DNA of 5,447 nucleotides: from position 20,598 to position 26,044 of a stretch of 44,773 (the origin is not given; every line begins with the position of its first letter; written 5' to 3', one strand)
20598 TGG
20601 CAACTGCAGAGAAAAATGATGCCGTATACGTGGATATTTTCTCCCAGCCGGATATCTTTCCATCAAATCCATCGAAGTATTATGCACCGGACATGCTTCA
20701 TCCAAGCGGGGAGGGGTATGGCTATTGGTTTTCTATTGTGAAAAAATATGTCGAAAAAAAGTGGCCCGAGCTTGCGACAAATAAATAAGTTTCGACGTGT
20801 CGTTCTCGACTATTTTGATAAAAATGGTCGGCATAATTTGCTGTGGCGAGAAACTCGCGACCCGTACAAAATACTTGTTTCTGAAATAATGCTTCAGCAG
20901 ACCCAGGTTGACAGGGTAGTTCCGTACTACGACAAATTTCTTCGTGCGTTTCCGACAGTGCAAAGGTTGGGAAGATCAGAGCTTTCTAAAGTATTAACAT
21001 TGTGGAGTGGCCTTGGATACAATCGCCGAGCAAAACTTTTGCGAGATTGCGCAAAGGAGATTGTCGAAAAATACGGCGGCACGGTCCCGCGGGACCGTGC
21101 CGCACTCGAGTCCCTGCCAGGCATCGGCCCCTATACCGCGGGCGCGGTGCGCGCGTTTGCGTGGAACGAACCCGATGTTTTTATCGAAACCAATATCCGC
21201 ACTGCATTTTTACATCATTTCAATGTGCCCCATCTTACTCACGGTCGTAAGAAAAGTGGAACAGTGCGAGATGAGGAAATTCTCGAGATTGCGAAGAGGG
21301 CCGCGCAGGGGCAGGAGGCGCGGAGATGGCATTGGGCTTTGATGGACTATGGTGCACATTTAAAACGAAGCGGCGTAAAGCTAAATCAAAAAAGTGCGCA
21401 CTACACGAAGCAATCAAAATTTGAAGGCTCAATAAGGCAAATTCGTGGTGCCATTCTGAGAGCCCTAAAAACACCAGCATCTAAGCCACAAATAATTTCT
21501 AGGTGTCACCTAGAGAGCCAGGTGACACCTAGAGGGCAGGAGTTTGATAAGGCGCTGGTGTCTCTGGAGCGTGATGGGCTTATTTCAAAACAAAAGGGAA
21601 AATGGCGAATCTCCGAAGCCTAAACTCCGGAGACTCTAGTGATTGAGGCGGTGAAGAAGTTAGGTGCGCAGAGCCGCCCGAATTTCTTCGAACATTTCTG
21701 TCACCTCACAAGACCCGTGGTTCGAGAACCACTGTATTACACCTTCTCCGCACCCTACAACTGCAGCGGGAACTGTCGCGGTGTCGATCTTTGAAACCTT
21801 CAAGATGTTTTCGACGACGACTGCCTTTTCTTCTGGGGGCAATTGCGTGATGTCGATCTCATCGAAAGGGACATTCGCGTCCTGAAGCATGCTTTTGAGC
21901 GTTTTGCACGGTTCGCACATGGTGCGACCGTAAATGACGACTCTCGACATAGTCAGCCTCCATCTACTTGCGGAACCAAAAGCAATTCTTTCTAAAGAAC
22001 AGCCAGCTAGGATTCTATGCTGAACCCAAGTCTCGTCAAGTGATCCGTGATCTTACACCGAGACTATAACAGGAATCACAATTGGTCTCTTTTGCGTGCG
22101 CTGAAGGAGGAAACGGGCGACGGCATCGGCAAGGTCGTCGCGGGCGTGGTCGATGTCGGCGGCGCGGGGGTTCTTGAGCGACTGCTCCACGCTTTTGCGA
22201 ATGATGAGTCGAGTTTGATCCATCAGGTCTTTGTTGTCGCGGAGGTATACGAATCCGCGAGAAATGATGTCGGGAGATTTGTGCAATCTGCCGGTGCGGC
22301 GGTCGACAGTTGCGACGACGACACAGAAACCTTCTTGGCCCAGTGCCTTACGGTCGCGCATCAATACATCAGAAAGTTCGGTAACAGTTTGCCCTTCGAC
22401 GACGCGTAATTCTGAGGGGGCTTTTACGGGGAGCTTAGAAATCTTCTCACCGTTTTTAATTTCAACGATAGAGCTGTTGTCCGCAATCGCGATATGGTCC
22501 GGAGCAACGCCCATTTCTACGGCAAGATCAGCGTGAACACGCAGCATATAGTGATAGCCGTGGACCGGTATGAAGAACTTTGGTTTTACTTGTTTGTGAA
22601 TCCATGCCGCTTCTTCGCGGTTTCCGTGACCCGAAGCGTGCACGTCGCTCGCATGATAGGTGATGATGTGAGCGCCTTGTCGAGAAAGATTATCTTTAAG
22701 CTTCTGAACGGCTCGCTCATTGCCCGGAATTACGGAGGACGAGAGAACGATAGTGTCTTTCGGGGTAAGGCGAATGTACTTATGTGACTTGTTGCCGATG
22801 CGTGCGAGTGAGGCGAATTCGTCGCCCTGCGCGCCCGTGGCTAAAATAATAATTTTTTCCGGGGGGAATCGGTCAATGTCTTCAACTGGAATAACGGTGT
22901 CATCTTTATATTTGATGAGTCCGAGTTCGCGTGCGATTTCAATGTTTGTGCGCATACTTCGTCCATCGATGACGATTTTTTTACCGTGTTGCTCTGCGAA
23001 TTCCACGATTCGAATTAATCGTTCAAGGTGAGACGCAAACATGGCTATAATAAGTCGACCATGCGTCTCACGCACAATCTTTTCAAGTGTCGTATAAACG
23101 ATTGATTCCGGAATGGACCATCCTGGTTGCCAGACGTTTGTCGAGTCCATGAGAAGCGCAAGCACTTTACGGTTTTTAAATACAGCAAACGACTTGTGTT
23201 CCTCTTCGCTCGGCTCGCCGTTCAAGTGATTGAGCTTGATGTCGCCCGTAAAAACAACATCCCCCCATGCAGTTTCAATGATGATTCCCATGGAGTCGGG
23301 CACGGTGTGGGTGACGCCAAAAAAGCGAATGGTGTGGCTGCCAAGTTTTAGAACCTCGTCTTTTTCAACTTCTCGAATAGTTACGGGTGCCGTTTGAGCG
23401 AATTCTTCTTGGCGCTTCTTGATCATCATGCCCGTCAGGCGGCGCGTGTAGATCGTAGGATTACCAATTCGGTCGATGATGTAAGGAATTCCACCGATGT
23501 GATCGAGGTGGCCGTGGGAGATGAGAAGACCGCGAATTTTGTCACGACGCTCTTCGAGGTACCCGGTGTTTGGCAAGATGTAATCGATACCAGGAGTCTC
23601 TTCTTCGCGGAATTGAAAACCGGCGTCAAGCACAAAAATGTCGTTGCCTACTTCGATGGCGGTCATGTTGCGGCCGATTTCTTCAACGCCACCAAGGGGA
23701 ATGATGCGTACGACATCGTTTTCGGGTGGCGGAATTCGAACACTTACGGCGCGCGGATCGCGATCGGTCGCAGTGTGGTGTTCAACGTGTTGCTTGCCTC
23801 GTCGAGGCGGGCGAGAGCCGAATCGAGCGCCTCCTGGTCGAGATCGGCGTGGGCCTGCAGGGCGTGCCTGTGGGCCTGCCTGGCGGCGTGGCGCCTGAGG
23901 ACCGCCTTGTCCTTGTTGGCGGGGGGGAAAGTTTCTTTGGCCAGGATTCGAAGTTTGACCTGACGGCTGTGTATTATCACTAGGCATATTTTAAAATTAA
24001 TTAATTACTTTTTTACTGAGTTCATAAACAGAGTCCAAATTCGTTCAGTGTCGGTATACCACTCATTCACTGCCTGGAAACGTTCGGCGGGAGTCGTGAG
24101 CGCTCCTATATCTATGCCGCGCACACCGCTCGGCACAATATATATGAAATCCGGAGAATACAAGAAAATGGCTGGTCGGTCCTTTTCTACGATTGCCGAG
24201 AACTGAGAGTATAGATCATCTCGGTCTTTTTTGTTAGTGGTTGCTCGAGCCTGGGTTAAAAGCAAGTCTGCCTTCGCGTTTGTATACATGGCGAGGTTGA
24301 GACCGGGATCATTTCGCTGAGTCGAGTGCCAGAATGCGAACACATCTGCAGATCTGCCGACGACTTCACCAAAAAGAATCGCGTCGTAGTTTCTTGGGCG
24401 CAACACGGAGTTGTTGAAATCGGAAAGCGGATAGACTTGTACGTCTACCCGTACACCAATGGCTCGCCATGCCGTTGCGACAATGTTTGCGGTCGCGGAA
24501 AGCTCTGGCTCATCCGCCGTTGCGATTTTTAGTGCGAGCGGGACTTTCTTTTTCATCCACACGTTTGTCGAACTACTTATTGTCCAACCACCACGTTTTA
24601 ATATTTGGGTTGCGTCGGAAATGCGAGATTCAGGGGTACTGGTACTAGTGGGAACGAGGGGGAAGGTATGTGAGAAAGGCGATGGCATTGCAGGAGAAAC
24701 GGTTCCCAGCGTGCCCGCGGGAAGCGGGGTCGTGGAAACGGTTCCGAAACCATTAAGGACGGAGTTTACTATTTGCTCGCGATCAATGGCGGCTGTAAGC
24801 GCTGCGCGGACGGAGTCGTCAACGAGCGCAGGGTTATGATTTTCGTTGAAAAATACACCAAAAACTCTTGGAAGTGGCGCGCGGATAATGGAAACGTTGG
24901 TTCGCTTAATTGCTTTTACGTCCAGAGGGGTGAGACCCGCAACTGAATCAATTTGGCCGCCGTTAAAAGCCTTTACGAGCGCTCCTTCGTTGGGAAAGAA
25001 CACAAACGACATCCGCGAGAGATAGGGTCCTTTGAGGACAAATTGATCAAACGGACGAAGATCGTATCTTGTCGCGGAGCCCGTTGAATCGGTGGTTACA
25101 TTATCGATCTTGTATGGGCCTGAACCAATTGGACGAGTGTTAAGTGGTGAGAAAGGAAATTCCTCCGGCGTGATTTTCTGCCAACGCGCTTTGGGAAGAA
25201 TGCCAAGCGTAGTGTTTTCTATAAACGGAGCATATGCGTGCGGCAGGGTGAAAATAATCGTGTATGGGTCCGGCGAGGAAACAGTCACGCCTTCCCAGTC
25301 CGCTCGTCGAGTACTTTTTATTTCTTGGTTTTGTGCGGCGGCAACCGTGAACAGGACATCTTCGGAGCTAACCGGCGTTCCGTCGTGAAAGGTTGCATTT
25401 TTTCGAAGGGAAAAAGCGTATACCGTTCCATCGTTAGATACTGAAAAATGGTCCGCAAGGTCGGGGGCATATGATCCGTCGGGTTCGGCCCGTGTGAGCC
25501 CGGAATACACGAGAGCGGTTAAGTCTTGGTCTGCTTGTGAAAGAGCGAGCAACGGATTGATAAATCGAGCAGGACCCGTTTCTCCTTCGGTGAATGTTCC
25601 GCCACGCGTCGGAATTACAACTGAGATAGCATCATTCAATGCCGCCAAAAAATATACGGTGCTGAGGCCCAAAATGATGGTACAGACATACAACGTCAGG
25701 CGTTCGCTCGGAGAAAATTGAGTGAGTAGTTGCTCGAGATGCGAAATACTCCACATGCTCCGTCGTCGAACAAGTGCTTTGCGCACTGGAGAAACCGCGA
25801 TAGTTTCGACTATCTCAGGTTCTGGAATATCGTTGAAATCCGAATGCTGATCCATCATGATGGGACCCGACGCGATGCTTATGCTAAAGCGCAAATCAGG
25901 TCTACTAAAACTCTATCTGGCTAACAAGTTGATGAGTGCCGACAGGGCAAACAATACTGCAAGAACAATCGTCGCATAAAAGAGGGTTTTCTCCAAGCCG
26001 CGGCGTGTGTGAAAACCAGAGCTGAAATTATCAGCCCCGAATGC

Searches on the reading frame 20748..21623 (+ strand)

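Call 26: search_protein_families(library=pfam, proteins=[window:20748-21623:+], max_evalue=0.001)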
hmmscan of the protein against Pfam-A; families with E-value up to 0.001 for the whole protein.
window:20748-21623:+ (291 aa): 2 families
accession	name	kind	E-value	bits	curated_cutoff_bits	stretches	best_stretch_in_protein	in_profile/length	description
PF00730.31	HhH-GPD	-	1.2e-15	58.2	26.2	1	44-186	1-87/108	HhH-GPD superfamily base excision DNA repair protein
PF00633.29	HHH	-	3.9e-07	30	24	1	109-137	2-30/30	Helix-hairpin-helix motif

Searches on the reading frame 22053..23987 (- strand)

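Call 6: search_protein_families(library=pfam, proteins=[window:22053-23987:-], max_evalue=0.001)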
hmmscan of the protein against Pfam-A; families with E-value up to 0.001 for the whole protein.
window:22053-23987:- (644 aa): 5 families
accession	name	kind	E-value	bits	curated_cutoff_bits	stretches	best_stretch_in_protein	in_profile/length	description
PF22505.1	RNase_J_b_CASP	-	4.4e-42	143.3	27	1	310-434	2-126/126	Ribonuclease J, beta-CASP domain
PF17770.6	RNase_J_C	-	1.1e-23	84.6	23.8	1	543-644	2-102/102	Ribonuclease J C-terminal domain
PF00753.33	Lactamase_B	-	4.9e-15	56.4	22.7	1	106-261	6-161/196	Metallo-beta-lactamase superfamily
PF12706.13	Lactamase_B_2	-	7.7e-13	48.9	27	1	119-254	4-147/200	Beta-lactamase superfamily domain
PF07521.17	RMMBL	-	1.2e-05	25.7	21.6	1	448-494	10-58/63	Zn-dependent metallo-hydrolase RNA specificity domain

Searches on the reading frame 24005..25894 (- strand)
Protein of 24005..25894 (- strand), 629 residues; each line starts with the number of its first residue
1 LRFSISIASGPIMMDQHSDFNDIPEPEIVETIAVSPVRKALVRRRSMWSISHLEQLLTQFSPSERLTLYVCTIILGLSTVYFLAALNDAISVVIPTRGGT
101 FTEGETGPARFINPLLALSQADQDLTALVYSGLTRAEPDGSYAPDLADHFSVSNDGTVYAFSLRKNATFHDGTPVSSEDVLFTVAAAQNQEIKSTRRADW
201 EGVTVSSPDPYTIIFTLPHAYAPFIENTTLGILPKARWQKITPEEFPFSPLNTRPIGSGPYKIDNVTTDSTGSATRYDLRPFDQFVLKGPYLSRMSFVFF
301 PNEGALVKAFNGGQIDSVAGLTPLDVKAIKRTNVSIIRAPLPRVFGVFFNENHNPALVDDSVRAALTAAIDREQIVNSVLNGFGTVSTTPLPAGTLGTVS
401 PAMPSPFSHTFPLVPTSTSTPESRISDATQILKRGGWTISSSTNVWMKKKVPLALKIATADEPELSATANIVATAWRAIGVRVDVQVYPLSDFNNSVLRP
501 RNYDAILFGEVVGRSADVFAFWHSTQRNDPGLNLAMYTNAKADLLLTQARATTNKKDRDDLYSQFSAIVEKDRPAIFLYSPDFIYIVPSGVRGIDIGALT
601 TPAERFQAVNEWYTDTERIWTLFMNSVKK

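Call 6: search_protein_families(library=pfam, proteins=[window:24005-25894:-], max_evalue=0.001)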
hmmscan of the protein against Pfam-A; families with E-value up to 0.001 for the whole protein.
window:24005-25894:- (629 aa): 1 family
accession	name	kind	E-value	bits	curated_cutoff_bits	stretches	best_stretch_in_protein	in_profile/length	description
PF00496.27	SBP_bac_5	-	2e-60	205.3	32.4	1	142-521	2-356/368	Bacterial extracellular solute-binding proteins, family 5 Middle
